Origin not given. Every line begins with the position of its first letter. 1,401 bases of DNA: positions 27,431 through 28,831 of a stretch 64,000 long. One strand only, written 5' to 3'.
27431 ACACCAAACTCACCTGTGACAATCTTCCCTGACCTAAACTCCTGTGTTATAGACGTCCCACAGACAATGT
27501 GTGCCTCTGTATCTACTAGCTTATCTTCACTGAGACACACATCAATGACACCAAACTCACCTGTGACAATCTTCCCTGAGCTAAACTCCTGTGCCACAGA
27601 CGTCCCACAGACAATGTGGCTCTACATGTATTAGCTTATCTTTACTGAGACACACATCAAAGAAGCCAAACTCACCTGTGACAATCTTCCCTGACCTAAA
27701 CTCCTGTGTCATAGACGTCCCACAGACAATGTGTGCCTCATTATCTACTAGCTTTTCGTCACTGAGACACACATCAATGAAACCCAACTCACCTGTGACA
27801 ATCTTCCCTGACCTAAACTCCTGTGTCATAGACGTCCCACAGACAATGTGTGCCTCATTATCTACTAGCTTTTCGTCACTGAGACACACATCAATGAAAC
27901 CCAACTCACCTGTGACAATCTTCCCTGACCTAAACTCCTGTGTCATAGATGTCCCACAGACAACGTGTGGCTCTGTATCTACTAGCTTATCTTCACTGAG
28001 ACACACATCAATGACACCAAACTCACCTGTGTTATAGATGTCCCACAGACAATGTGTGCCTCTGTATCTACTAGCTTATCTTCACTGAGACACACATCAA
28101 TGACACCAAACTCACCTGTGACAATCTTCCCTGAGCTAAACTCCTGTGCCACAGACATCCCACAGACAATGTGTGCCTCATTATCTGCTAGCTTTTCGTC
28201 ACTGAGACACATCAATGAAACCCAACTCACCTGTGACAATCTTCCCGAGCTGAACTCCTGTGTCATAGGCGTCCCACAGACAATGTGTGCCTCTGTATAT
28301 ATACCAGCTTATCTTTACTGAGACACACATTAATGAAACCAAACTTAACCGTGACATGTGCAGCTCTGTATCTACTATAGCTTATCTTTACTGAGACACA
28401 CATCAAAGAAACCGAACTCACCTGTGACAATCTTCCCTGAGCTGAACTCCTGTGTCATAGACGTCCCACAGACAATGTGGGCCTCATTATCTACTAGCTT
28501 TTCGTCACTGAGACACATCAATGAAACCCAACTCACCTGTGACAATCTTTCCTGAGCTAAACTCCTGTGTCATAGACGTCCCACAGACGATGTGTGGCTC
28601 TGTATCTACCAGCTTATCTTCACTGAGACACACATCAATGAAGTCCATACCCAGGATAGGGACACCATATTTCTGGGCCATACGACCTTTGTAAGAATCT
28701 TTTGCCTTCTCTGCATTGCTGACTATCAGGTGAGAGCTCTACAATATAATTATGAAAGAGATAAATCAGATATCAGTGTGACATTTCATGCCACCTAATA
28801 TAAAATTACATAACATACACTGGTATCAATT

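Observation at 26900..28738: A 120-bp array after the BRCT exon is 40 codons long and mostly open in frame, so it could encode a 40-aa repeat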

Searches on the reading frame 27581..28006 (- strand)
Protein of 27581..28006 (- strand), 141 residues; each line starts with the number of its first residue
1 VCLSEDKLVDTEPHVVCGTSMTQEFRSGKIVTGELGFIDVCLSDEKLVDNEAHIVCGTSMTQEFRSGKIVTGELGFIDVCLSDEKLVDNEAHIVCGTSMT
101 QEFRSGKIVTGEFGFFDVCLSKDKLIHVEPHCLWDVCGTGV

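Call 54: find_encoding_contigs(protein=window:27581-28006:-, flank=5000, max_places=6)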
Protein window:27581-28006:- (141 aa): no gene with exactly this product is on record in the collection.

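Call 67: search_protein_families(library=pfam, proteins=[window:27581-28006:-], max_evalue=0.01)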
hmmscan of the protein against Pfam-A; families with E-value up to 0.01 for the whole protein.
window:27581-28006:- (141 aa): 4 families
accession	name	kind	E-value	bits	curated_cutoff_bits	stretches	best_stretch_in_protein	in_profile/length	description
PF16884.10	ADH_N_2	-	0.00022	21.5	31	0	19-46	76-103/108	N-terminal domain of oxidoreductase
PF12327.13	FtsZ_C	-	0.0015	19.3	27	0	46-65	63-82/95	FtsZ family, C-terminal domain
PF04720.17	PDDEXK_6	-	0.0034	17.8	25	0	26-64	113-152/220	PDDEXK-like family of unknown function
PF18291.6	HU-HIG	-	0.0098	16.4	26.2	0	97-122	61-87/125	HU domain fused to wHTH, Ig, or Glycine-rich motif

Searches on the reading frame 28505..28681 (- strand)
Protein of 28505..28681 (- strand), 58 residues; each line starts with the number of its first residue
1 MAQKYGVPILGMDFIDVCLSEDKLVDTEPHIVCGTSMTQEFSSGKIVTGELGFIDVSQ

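Call 73: find_encoding_contigs(protein=window:28505-28681:-, flank=10000, max_places=8)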
Protein window:28505-28681:- (58 aa): no gene with exactly this product is on record in the collection.
